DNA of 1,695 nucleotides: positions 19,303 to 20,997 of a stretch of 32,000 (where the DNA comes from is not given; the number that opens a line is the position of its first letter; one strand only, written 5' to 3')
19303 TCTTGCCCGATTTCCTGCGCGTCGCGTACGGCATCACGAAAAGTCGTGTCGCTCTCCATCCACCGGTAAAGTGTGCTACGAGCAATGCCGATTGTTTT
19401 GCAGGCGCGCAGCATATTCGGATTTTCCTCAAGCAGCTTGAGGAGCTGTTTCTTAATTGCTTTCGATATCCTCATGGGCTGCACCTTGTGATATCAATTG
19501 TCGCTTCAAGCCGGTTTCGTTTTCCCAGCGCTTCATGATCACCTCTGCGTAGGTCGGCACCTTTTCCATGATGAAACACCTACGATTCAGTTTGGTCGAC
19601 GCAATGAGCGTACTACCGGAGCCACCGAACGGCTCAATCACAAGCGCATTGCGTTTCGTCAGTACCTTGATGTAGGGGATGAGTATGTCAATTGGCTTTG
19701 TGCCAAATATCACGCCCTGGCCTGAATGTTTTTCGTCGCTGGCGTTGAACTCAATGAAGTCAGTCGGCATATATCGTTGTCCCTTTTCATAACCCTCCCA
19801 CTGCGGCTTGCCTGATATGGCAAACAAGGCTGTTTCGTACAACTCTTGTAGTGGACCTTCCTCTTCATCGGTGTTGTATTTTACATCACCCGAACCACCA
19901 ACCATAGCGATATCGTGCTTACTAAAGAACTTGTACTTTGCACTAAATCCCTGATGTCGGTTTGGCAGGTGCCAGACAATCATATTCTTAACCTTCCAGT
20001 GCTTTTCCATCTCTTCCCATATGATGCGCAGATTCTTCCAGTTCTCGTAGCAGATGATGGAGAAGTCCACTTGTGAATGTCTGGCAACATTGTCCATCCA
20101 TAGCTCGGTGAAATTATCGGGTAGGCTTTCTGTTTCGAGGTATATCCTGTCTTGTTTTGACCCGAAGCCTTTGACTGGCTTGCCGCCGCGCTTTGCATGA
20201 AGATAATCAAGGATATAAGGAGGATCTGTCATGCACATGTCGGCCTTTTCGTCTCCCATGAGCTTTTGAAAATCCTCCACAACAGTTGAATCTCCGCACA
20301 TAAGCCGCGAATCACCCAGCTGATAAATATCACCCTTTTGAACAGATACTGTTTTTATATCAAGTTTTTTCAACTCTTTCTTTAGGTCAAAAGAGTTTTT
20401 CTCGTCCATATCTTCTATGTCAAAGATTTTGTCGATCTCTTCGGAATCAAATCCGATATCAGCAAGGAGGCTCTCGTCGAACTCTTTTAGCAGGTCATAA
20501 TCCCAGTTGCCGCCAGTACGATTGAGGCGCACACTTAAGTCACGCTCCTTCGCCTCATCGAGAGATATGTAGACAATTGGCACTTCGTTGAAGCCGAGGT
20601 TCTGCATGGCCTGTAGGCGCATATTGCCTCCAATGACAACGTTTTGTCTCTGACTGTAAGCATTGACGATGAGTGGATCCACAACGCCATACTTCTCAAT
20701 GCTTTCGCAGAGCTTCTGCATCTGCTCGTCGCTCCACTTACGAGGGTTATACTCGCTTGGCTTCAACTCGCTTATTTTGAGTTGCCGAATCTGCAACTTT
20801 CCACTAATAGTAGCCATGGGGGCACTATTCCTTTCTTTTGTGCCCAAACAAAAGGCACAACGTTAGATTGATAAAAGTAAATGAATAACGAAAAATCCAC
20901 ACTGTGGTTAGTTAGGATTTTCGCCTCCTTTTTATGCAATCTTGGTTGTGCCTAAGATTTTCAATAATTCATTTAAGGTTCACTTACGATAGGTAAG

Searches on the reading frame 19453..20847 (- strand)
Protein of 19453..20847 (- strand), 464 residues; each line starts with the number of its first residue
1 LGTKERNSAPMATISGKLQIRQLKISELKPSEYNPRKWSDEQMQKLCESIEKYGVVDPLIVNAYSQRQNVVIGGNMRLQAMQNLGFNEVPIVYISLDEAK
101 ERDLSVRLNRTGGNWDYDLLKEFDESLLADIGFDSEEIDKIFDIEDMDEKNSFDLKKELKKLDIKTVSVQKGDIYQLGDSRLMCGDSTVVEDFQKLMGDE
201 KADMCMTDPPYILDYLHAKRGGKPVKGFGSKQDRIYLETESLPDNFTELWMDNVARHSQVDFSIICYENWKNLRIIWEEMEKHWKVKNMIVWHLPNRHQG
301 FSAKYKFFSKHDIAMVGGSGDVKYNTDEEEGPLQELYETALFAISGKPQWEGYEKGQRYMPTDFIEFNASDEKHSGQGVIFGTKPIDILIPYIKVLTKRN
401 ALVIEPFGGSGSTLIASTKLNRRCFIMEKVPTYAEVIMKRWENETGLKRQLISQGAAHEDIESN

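Call 7: search_protein_families(library=pfam, proteins=[window:19453-20847:-])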
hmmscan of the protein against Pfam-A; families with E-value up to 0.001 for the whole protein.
window:19453-20847:- (464 aa): 2 families
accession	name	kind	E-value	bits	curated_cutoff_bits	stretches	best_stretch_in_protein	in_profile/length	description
PF01555.25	N6_N4_Mtase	-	4.2e-17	63.3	26.7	1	203-438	2-220/221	DNA methylase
PF02195.25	ParB_N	-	1.6e-13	50.9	26.3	1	19-102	2-86/95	ParB N-terminal domain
